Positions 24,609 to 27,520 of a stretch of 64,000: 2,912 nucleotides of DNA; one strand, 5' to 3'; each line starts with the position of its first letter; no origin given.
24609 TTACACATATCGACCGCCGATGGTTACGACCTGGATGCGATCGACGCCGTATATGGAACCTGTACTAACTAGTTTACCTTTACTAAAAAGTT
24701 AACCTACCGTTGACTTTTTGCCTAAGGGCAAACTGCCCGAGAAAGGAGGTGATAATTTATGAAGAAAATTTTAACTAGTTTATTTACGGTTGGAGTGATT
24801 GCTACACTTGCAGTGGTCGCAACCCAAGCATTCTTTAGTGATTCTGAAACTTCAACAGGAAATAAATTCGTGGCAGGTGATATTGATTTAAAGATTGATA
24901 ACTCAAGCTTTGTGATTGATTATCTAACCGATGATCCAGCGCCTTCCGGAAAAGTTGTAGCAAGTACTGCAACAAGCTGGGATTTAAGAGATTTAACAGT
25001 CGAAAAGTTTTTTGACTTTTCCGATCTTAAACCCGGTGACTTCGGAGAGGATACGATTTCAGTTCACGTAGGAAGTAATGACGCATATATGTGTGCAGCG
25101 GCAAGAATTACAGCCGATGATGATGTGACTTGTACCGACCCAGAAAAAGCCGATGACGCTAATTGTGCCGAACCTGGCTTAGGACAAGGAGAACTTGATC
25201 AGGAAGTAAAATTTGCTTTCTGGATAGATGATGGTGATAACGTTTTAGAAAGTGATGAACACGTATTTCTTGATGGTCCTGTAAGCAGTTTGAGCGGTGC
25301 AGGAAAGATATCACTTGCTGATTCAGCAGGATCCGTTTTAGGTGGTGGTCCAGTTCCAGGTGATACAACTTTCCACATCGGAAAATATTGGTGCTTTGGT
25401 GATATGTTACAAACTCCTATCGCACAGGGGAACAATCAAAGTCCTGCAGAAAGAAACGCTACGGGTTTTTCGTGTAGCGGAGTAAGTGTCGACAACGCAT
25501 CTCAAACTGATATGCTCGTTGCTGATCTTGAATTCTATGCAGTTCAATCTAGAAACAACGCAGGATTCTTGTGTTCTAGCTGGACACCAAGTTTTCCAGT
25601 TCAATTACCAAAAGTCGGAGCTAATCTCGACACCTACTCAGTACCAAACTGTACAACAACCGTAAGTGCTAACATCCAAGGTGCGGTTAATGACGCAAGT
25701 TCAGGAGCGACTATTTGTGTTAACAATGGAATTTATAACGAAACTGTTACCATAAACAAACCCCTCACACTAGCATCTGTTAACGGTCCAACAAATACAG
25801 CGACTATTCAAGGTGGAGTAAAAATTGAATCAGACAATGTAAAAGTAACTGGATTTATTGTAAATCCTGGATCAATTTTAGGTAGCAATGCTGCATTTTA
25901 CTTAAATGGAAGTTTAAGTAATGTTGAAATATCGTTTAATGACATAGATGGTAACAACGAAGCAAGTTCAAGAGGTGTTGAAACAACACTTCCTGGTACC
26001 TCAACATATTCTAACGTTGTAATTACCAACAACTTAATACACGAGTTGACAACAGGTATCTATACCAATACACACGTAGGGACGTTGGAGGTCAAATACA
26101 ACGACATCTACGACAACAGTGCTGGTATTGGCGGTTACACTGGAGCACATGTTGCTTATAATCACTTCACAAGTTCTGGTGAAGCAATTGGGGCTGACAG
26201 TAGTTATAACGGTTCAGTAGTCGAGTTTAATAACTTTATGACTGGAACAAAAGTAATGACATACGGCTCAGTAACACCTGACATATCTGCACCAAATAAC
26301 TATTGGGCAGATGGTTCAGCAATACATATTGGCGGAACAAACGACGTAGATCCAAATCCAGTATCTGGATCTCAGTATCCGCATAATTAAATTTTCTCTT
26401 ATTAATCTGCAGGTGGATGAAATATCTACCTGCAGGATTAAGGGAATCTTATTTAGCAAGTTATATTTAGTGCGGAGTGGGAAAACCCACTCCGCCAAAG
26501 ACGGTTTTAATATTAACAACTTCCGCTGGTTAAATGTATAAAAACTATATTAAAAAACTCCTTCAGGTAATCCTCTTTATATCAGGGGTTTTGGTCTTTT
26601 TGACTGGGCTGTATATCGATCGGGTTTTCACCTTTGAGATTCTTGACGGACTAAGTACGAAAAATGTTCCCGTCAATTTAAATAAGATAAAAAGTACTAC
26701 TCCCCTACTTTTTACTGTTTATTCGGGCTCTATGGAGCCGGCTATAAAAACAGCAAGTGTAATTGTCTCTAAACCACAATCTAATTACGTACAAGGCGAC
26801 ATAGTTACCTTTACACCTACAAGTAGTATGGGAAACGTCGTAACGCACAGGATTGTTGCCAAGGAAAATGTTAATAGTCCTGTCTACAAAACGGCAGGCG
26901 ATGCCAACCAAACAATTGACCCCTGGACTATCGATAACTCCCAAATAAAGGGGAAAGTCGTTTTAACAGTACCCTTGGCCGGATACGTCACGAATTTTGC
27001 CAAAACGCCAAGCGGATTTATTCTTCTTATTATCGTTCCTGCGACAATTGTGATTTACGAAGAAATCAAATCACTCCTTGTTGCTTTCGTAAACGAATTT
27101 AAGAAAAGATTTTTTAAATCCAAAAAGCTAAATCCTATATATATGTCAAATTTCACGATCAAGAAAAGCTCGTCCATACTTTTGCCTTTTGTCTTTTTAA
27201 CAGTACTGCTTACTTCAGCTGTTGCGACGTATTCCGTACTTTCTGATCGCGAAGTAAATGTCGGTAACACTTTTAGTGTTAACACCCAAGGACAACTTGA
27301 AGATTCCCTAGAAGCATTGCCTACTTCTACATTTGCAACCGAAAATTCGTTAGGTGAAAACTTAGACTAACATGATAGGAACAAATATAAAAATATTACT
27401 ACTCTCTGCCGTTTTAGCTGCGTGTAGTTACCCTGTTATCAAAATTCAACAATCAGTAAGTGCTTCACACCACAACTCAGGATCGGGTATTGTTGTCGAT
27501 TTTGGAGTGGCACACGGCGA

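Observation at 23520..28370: Four-gene TasA/camelysin-SipW surface-fibre-like module in a streamlined genome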

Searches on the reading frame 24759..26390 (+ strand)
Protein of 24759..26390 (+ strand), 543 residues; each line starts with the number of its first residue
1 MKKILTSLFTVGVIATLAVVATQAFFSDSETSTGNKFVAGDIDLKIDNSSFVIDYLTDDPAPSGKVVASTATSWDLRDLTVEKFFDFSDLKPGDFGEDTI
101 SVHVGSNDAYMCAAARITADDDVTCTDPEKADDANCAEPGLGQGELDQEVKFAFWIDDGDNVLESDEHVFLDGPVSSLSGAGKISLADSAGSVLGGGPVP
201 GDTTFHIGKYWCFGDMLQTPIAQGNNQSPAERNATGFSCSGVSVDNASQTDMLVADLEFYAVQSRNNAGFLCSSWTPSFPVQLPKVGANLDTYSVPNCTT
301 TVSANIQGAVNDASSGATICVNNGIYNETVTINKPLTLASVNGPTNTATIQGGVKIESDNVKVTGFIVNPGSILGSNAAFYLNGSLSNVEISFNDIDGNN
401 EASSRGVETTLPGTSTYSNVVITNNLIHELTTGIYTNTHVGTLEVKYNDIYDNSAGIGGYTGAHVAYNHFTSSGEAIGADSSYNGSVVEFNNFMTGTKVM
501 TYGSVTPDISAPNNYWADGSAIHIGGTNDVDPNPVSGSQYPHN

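Call 3: search_protein_families(library=pfam, proteins=[window:24759-26390:+], max_evalue=0.1)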
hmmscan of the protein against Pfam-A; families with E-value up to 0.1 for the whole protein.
window:24759-26390:+ (543 aa): 1 family
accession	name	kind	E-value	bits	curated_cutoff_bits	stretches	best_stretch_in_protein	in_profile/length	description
PF12389.13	Peptidase_M73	-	0.00019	21.8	22.5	1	2-53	4-53/196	Camelysin metallo-endopeptidase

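Call 4: search_protein_families(library=ncbifam, proteins=[window:24759-26390:+], max_evalue=0.1)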
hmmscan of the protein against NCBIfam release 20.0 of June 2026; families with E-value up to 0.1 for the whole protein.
window:24759-26390:+ (543 aa): 2 families
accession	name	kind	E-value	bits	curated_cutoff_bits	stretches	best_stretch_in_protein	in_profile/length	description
TIGR04247.1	NosD_copper_fam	subfamily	5e-11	41.8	300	2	306-370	1-66/377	nitrous oxide reductase family maturation protein NosD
TIGR04088.1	cognate_SipW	domain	7.3e-05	22.8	19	1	9-42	2-34/34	SipW-dependent-type signal peptide-containing protein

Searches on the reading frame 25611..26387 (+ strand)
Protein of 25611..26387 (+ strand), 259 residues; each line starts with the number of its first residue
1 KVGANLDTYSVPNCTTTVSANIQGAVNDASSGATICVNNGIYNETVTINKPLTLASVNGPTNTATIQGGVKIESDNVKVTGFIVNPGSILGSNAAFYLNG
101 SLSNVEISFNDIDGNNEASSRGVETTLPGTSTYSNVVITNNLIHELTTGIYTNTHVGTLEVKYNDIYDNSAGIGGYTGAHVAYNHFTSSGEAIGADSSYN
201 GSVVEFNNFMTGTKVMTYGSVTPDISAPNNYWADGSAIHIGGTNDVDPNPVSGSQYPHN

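Call 63: search_solved_structures(query=window:25611-26387:+, max_evalue=1)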
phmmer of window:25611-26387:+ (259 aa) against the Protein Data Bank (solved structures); distinct sequences matched with E-value up to 1: 4.
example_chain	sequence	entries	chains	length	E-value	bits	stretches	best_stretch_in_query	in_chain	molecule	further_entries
4zxb_A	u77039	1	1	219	0.33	13.4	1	180-249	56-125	Fab 83-7 heavy chain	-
6vep_C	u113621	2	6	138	0.81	12.2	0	180-242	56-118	Fv 83-7 heavy chain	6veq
5j3h_C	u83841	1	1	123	0.85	12.1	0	180-241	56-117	mAb 83-7 Fab heavy chain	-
7kd6_C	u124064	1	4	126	0.89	12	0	180-241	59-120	Fv 83-7 Heavy chain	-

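Call 64: search_protein_families(library=pfam, proteins=[window:25611-26387:+], max_evalue=1)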
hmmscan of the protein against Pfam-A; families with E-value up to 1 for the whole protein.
window:25611-26387:+ (259 aa): 0 families

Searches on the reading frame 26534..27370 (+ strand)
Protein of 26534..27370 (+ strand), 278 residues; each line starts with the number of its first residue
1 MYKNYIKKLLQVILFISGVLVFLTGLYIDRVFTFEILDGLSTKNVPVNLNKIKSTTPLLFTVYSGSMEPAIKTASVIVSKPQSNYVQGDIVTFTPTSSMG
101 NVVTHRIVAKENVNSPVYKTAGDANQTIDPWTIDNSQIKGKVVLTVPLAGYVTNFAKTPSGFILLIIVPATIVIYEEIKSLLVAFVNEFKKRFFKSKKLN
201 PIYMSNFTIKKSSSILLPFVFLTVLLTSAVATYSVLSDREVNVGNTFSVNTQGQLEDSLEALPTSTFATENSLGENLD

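Call 3: search_protein_families(library=pfam, proteins=[window:26534-27370:+], max_evalue=0.1)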
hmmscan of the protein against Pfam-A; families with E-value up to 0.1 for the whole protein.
window:26534-27370:+ (278 aa): 1 family
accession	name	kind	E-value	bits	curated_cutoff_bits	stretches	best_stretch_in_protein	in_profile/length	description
PF00717.28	Peptidase_S24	-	0.0059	16.7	23.3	1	56-96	34-74/116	Peptidase S24-like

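Call 4: search_protein_families(library=ncbifam, proteins=[window:26534-27370:+], max_evalue=0.1)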
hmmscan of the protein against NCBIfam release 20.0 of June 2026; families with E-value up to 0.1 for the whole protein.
window:26534-27370:+ (278 aa): 3 families
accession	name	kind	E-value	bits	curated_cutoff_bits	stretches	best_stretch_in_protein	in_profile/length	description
NF046067.1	SigPepSipWBacil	equivalog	2.7e-25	89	190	1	60-185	41-169/189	signal peptidase I SipW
TIGR02228.1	sigpep_I_arch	equivalog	2.2e-23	82.9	51.85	1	48-179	35-156/158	signal peptidase I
TIGR02227.1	sigpep_I_bact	equivalog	0.0004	20.3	47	1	59-111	22-78/162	signal peptidase I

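Call 8: find_homologous_proteins(query=window:26534-27370:+, max_evalue=0.00001)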
Query window:26534-27370:+ (278 aa): 106 proteins with E <= 0.00001 among 1361 candidates.
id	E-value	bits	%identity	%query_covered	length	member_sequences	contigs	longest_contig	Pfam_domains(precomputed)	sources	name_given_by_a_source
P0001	2.2e-170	583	100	100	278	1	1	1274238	-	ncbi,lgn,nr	ncbi:signal peptidase I [Candidatus Woesebacteria bacterium]|nr:MAG: signal peptidase I [Candidatus 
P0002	2.2e-58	216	48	88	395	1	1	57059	PF00932.26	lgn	-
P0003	9.0e-44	168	46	71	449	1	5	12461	PF00932.26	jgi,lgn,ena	-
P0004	2.8e-43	166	53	54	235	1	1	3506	-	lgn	-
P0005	6.8e-43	165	55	57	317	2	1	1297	-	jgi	jgi:signal peptidase I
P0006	1.4e-42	164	45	73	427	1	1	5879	PF00932.26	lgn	-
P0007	2.7e-42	163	46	69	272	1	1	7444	-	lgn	-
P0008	4.9e-42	162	46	72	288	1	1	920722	-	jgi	jgi:signal peptidase I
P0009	6.6e-42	162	48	67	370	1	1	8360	-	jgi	jgi:signal peptidase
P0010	1.3e-41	161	46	73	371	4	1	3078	-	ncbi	-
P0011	4.6e-41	159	56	51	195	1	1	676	-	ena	-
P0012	7.6e-41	158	41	88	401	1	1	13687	PF00932.26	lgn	-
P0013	7.8e-41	158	48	68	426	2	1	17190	PF00932.26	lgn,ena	-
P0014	1.7e-40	157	46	71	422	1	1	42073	PF00932.26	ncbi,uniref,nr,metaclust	ncbi:signal peptidase I [Candidatus Woesebacteria bacterium RBG_16_34_12]|uniref:Signal peptidase I 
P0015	3.1e-40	156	45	63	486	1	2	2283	-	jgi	jgi:signal peptidase I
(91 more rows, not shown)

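Call 14: find_encoding_contigs(protein=P0002, flank=8000, max_places=2)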
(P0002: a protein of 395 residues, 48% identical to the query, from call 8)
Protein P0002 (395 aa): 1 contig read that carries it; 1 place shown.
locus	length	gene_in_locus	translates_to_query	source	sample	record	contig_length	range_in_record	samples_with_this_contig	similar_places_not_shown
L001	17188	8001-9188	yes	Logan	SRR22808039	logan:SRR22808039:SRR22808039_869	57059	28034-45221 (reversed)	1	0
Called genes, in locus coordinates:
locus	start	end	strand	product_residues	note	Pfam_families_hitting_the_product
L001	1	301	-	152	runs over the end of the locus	PF18894:PhageMetallopep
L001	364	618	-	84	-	PF16325:Peptidase_U32_C (weak)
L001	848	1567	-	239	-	PF01026:TatD_DNase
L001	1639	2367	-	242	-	PF13624:SurA_N_3 (faint)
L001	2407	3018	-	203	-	PF00081:Sod_Fe_N, PF02777:Sod_Fe_C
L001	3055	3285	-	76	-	PF11146:DUF2905 (weak)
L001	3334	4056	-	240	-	PF02585:PIG-L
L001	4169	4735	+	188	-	-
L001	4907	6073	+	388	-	PF12389:Peptidase_M73 (weak)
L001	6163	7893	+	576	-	PF22842:Pel9A-like_beta_helix (faint)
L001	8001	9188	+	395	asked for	PF00932:LTD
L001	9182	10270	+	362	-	PF00353:HemolysinCabind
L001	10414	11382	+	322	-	PF00704:Glyco_hydro_18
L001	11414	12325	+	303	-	-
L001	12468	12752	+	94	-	PF08327:AHSA1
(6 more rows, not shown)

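Call 26: find_related_loci(query=A1, collection=genome_contigs, flank=10000)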
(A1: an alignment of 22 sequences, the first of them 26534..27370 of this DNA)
Query A1 (278 aa) in genome_contigs; peptide patterns used: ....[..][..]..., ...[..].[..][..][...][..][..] (x = any residue, [..] = any of these).
600 stretches matched a pattern (row limit reached: there are more); 504 encode a relative of the query (tblastn E <= 1e-3); the best 80 are kept; 80 distinct loci.
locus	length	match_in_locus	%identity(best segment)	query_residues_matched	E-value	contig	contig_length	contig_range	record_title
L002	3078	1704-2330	45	50-251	5e-47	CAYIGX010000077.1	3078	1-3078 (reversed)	MAG TPA_asm: uncultured Candidatus Saccharibacteria bacterium isolate ERP119705_co21_195 genome assembly, contig: NODE_4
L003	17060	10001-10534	47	14-191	5e-45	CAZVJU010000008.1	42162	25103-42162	MAG TPA_asm: uncultured Gammaproteobacteria bacterium isolate SRP050083_co3_9 genome assembly, contig: NODE_560_length_4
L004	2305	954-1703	39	9-247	5e-44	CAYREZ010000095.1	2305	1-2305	MAG TPA_asm: uncultured Gammaproteobacteria bacterium isolate SRP050083_co1_461 genome assembly, contig: NODE_36375_leng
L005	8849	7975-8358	57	57-182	2e-41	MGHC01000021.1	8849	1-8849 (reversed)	MAG: Candidatus Woesebacteria bacterium RIFCSPLOWO2_01_FULL_39_10 rifcsplowo2_01_scaffold_47194, whole genome shotgun se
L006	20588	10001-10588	40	57-249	2e-40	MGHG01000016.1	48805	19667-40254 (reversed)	MAG: Candidatus Woesebacteria bacterium RIFCSPLOWO2_01_FULL_39_23 rifcsplowo2_01_scaffold_702, whole genome shotgun sequ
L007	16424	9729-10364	40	53-250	5e-40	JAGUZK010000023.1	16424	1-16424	MAG: Candidatus Woesebacteria bacterium isolate DeMMO6_59 c_000000096304, whole genome shotgun sequence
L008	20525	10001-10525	42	59-248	1e-36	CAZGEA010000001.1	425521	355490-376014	MAG TPA_asm: uncultured Gammaproteobacteria bacterium isolate SRP286056_co1_758 genome assembly, contig: NODE_3_length_4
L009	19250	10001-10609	41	20-247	2e-36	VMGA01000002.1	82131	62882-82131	MAG: Microgenomates group bacterium Gr01-1014_16 G01um101416_scaffold_243, whole genome shotgun sequence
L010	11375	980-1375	50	60-192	1e-34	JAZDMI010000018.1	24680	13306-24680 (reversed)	MAG: Candidatus Gottesmanbacteria bacterium isolate MEGAHIT-group-0.642 k141_17379198, whole genome shotgun sequence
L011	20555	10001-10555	39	59-249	2e-34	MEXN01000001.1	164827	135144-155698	MAG: Candidatus Amesbacteria bacterium RIFCSPLOWO2_01_FULL_48_25 rifcsplowo2_01_scaffold_1131, whole genome shotgun sequ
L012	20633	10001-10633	36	8-249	9e-34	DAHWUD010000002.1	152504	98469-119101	MAG TPA_asm: Candidatus Amesbacteria bacterium isolate clean1528 NODE_2_length_152504_cov_61.873152, whole genome shotgu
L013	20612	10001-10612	40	60-249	3e-33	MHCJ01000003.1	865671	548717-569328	MAG: Candidatus Chisholmbacteria bacterium RIFCSPHIGHO2_01_FULL_52_32 rifcsphigho2_01_scaffold_32, whole genome shotgun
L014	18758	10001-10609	39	62-245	4e-33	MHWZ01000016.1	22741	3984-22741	MAG: Candidatus Zambryskibacteria bacterium RIFOXYD2_FULL_43_10 rifoxyd2_full_scaffold_1677, whole genome shotgun sequen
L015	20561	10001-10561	40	57-256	8e-33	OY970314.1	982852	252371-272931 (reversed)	MAG: Candidatus Woesebacteria bacterium isolate MFD01299.bin.c.5 genome assembly, chromosome: 1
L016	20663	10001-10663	37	62-266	1e-32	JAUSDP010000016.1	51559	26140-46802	MAG: bacterium isolate E14_maxbin.078_sub E14_k141_252528, whole genome shotgun sequence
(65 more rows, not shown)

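Call 58: predict_structure(alignment_id=A5)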
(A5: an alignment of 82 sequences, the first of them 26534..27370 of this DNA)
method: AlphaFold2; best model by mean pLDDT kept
length: 278 residues; sequences in the alignment: 82
mean_pLDDT: 78.9   pTM: 0.60
mean pLDDT of the five models: 78.9, 78.1, 77.6, 77.6, 77.6
residues with pLDDT >= 90: 119; 70-90: 73; 50-70: 53; < 50: 33
segments of 3 or more residues with pLDDT < 50: 203-210, 240-242, 244-252, 269-272
pLDDT, mean of each block of 10 residues (from residue 1): 83 89 73 57 71 91 97 97 97 91 97 96 97 96 97 90 87 89 93 70 49 64 78 60 47 50 49 46
secondary structure, 60 per line:
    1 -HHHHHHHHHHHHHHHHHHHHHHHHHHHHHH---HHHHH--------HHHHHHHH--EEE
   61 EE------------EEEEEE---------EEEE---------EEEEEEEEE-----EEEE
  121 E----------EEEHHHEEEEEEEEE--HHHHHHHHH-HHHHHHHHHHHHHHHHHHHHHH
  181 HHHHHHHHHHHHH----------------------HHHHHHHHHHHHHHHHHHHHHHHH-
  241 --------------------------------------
elements in order: H2-31 H35-39 H48-55 E58-62 E75-80 E90-93 E103-111 E117-121 E132-134 E138-146 H149-157 H159-193 H216-239

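Call 64: search_protein_families(library=pfam, proteins=[P0002, P0014], max_evalue=1)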
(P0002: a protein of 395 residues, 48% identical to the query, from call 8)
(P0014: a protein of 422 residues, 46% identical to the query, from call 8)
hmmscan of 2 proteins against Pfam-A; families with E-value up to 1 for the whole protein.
P0002 (395 aa): 3 families
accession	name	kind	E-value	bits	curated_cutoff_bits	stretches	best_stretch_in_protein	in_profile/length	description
PF00932.25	LTD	-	2.6e-18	66.8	34.3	1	266-361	3-108/109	Lamin Tail Domain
PF10502.14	Peptidase_S26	-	0.012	16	22.9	1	63-107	24-74/168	Signal peptidase, peptidase S26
PF00717.28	Peptidase_S24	-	0.018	15.2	23.3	1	65-105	38-76/116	Peptidase S24-like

P0014 (422 aa): 2 families
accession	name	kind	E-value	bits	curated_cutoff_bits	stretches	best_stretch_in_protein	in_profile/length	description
PF00932.25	LTD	-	2e-08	35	34.3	1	291-384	3-107/109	Lamin Tail Domain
PF00717.28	Peptidase_S24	-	0.0066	16.6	23.3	1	58-143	39-116/116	Peptidase S24-like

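Call 83: fold_search(model_id=the predicted structure, library=pdb)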
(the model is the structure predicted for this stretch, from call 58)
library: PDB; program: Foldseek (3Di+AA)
matches with E <= 10: 802; with E <= 0.001: 7
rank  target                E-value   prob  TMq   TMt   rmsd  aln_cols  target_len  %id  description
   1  7p2q_A                1.4e-05  1.00  0.34  0.60   8.1       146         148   20  Human Signal Peptidase Complex Paralog C (SPC-C) (released 2021-10-06)
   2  7p2p_A                4.6e-05  1.00  0.34  0.61   7.5       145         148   21  Human Signal Peptidase Complex Paralog A (SPC-A) (released 2021-10-06)
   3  4n31_A                6.0e-04  1.00  0.27  0.51   6.0       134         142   13  Structure and activity of Streptococcus pyogenes SipA: a signal peptidase homologue essential for pilus polymerisation (released 2014-08-20)
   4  6a2s_A                6.4e-04  1.00  0.25  0.60   5.3       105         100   21  Mycobacterium tuberculosis LexA C-domain S160A (released 2019-01-23)
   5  4wvj_A                8.1e-04  1.00  0.27  0.15   6.0       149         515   13  Crystal structure of the Type-I signal peptidase from Staphylococcus aureus (SpsB) in complex with an inhibitor peptid (released 2015-09-23)
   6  4wvi_A                8.6e-04  1.00  0.27  0.15   5.7       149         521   13  Crystal structure of the Type-I signal peptidase from Staphylococcus aureus (SpsB) in complex with a substrate peptide (released 2015-09-23)
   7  4n31_B                9.7e-04  1.00  0.27  0.55   5.9       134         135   12  Structure and activity of Streptococcus pyogenes SipA: a signal peptidase homologue essential for pilus polymerisation (released 2014-08-20)
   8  6a2t                  1.0e-03  1.00  0.25  0.62   3.5        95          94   22  Mycobacterium tuberculosis LexA C-domain K197A (released 2019-01-23)
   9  4wvh_A                1.2e-03  1.00  0.26  0.15   5.9       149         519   13  Crystal structure of the Type-I signal peptidase from Staphylococcus aureus (SpsB) in complex with a substrate peptide (released 2015-09-23)
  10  6a2r_A                1.6e-03  1.00  0.24  0.59   7.9       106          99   22  Mycobacterium tuberculosis LexA C-domain II (released 2019-01-23)
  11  3k2z_B                1.9e-03  1.00  0.26  0.35   3.2        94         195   21  Crystal structure of a LexA protein from Thermotoga maritima (released 2010-10-06)
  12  4wvg_A                3.2e-03  1.00  0.27  0.15   5.9       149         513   12  Crystal structure of the Type-I signal peptidase from Staphylococcus aureus (SpsB). (released 2015-09-23)
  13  6a2q                  3.4e-03  1.00  0.24  0.60   3.8        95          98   22  Mycobacterium tuberculosis LexA C-domain I (released 2019-01-23)
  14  3k2z_A                3.6e-03  1.00  0.24  0.33   3.8        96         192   21  Crystal structure of a LexA protein from Thermotoga maritima (released 2010-10-06)
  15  1kca_A                3.8e-03  1.00  0.24  0.58   4.4       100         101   11  Crystal Structure of the lambda Repressor C-terminal Domain Octamer (released 2001-12-21)
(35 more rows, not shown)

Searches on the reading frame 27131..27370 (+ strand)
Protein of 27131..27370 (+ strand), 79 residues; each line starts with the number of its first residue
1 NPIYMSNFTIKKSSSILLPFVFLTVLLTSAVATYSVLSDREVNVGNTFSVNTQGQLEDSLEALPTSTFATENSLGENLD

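Call 77: search_protein_families(library=ncbifam, proteins=[window:27131-27370:+], max_evalue=1)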
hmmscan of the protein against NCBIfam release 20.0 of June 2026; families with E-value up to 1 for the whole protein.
window:27131-27370:+ (79 aa): 0 families
